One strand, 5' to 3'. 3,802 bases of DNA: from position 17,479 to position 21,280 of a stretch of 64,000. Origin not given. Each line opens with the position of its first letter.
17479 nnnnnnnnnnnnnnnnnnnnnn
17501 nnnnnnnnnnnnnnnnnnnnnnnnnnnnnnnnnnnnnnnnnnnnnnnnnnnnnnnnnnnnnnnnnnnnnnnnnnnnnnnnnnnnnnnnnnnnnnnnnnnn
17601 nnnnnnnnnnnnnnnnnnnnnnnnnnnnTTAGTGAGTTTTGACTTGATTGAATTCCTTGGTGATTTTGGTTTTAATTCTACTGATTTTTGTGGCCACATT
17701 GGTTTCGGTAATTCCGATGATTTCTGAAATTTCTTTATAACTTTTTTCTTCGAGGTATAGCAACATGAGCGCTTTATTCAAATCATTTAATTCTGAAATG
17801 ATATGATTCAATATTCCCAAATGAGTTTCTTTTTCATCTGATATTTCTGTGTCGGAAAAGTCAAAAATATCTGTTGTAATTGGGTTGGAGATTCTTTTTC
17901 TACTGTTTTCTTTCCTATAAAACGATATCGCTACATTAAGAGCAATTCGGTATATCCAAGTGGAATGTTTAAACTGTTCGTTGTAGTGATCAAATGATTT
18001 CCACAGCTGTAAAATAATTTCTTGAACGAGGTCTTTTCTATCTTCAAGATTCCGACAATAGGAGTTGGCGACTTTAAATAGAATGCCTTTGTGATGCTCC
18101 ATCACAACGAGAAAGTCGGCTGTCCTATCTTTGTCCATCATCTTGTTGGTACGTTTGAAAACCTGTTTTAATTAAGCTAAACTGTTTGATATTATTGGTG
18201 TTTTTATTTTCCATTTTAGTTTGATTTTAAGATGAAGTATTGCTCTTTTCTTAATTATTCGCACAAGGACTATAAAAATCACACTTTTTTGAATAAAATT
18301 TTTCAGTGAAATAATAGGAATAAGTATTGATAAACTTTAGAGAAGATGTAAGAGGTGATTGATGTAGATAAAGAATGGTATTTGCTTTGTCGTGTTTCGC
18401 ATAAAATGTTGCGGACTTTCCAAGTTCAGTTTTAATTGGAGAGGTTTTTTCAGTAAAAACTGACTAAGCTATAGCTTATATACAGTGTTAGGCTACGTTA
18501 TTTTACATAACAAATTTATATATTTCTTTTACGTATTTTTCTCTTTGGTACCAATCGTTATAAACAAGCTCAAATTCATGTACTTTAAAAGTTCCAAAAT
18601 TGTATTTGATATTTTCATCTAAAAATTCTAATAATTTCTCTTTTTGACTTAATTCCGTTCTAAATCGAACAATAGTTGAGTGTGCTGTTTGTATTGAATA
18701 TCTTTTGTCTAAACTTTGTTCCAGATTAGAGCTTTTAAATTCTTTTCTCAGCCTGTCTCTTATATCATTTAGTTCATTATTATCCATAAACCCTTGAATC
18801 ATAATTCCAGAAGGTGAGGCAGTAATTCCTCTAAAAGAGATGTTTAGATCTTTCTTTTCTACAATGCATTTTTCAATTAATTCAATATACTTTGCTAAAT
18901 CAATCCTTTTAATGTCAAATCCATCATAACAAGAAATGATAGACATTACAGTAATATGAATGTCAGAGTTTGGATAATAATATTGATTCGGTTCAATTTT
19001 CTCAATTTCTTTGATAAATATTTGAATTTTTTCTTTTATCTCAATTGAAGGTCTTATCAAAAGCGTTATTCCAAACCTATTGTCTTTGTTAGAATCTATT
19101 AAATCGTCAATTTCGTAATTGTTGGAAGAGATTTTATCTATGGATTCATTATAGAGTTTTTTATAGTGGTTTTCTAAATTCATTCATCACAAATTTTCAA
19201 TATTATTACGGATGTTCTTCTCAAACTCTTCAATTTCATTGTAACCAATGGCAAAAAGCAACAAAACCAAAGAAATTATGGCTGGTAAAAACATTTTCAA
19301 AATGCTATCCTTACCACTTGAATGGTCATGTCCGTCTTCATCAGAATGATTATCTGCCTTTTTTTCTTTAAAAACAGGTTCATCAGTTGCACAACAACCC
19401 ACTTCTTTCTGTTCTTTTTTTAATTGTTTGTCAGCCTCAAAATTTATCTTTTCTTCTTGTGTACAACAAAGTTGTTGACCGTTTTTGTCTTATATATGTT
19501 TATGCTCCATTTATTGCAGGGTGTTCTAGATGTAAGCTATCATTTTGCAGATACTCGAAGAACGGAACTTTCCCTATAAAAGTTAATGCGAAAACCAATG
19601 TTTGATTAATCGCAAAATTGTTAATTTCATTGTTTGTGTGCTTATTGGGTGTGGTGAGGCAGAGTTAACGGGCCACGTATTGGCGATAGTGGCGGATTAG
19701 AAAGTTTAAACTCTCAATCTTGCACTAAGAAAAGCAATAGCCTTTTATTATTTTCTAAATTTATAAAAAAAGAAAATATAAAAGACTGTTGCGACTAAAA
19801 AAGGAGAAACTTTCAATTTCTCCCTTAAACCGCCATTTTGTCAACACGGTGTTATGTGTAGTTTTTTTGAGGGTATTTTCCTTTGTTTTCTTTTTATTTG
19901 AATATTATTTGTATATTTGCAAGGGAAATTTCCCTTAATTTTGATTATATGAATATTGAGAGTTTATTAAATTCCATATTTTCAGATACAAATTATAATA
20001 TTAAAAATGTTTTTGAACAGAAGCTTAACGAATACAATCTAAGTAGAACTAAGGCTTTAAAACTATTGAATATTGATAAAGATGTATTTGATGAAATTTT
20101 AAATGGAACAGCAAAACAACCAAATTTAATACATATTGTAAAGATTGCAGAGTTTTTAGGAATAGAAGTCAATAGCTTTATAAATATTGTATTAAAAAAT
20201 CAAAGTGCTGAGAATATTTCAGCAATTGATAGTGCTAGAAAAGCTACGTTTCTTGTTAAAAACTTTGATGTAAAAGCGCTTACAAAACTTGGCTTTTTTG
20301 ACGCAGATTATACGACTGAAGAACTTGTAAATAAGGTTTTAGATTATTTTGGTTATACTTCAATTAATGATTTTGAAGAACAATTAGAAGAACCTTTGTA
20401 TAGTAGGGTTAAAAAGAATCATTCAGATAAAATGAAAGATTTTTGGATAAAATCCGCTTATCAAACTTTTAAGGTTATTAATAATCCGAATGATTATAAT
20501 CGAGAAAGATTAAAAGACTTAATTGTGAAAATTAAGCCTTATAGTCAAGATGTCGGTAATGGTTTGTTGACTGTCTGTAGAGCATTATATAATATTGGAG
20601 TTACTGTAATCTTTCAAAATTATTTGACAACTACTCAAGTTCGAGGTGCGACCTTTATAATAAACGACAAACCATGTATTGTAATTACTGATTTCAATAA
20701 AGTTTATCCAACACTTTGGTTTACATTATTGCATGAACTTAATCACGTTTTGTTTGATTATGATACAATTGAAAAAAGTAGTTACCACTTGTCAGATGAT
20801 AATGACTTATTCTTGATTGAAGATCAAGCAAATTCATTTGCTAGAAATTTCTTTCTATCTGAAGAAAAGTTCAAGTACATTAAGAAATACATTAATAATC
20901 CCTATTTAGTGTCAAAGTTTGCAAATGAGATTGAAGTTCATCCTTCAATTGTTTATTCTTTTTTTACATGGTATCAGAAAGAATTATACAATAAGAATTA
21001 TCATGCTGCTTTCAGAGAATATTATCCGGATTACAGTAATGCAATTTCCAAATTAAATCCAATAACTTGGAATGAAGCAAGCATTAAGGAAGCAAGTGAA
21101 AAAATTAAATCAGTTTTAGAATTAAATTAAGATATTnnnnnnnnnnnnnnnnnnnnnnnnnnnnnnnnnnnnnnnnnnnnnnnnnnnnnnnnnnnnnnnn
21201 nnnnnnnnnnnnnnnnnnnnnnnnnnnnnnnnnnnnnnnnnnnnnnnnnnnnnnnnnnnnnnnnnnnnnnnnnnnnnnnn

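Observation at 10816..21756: Integron-style gene-cassette array (array 1) with attC-like sites and register-shifted box complementarity, but no integrase in the window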

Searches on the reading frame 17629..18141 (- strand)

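Call 10: search_protein_families(library=pfam, proteins=[window:17629-18141:-], max_evalue=0.01)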
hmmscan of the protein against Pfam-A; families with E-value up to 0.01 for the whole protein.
window:17629-18141:- (170 aa): 3 families
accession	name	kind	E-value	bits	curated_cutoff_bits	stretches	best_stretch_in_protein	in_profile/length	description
PF04542.20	Sigma70_r2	-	4.9e-15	55.5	24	1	14-79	2-69/71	Sigma-70 region 2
PF08281.18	Sigma70_r4_2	-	9.3e-11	41.6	25.7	1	111-160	4-54/54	Sigma-70, region 4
PF04545.22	Sigma70_r4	-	0.0039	17.1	24.1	1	124-153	12-41/50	Sigma-70, region 4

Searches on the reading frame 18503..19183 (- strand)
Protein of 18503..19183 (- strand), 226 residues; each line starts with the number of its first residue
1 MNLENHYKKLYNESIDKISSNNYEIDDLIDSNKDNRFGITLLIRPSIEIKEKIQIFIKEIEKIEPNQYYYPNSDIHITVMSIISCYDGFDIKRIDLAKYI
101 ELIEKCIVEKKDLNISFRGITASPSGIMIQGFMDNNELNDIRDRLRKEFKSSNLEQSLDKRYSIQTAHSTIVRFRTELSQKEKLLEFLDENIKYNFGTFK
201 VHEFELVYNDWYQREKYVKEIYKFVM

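Call 10: search_protein_families(library=pfam, proteins=[window:18503-19183:-], max_evalue=0.01)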
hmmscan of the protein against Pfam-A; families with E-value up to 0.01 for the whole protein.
window:18503-19183:- (226 aa): 1 family
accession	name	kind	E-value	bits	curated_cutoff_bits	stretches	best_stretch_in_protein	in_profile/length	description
PF10469.15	AKAP7_NLS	-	1.8e-07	31.7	24.4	1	49-207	14-188/208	AKAP7 2'5' RNA ligase-like domain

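Call 33: find_encoding_contigs(protein=window:18503-19183:-, flank=10000, max_places=10)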
Protein window:18503-19183:- (226 aa): 1 contig read that carries it; 1 place shown.
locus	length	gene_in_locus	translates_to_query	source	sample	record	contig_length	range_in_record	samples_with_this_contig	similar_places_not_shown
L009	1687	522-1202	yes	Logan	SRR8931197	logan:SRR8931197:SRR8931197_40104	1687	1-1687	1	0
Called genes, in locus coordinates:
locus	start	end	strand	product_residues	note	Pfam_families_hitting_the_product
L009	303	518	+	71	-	-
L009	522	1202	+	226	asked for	PF10469:AKAP7_NLS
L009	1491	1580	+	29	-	-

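Call 94: search_protein_families(library=padloc, proteins=[window:18503-19183:-], max_evalue=0.0001)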
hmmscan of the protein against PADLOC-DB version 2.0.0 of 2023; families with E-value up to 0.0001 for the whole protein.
window:18503-19183:- (226 aa): 0 families

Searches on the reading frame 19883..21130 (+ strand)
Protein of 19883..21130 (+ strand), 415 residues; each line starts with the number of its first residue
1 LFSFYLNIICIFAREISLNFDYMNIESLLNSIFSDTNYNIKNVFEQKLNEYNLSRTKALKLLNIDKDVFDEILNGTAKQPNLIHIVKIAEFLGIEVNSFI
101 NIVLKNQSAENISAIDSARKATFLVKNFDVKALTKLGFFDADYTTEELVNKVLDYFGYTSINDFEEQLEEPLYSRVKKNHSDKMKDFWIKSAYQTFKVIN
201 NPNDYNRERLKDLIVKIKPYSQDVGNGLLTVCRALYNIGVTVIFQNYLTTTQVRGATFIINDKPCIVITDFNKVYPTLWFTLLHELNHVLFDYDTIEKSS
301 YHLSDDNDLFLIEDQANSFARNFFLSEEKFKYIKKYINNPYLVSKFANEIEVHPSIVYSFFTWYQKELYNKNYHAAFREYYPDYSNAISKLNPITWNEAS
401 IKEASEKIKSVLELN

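Call 11: search_protein_families(library=pfam, proteins=[window:19883-21130:+], max_evalue=0.01)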
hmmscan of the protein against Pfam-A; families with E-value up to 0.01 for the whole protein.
window:19883-21130:+ (415 aa): 1 family
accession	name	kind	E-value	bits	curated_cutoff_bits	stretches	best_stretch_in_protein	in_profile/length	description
PF06114.19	Peptidase_M78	-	3.6e-06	27.2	22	1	248-351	13-112/123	IrrE N-terminal-like domain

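Call 94: search_protein_families(library=padloc, proteins=[window:19883-21130:+], max_evalue=0.0001)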
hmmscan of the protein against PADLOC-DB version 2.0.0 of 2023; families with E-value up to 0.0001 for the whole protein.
window:19883-21130:+ (415 aa): 5 families
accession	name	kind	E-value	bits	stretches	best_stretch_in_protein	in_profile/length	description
PDLC03982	PD-Lambda-2_B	-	8.4e-23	79.3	1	71-357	90-369/402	-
PDLC03954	RmrA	-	1.7e-09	35.1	1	233-330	164-257/380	-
PDLC03948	RmrA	-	4.3e-09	33.7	1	194-331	123-257/397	-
PDLC03947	RmrA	-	7.6e-07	26.3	1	222-331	152-258/383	-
PDLC04775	PDC-M69A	-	1.9e-05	23.1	1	41-118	9-85/113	-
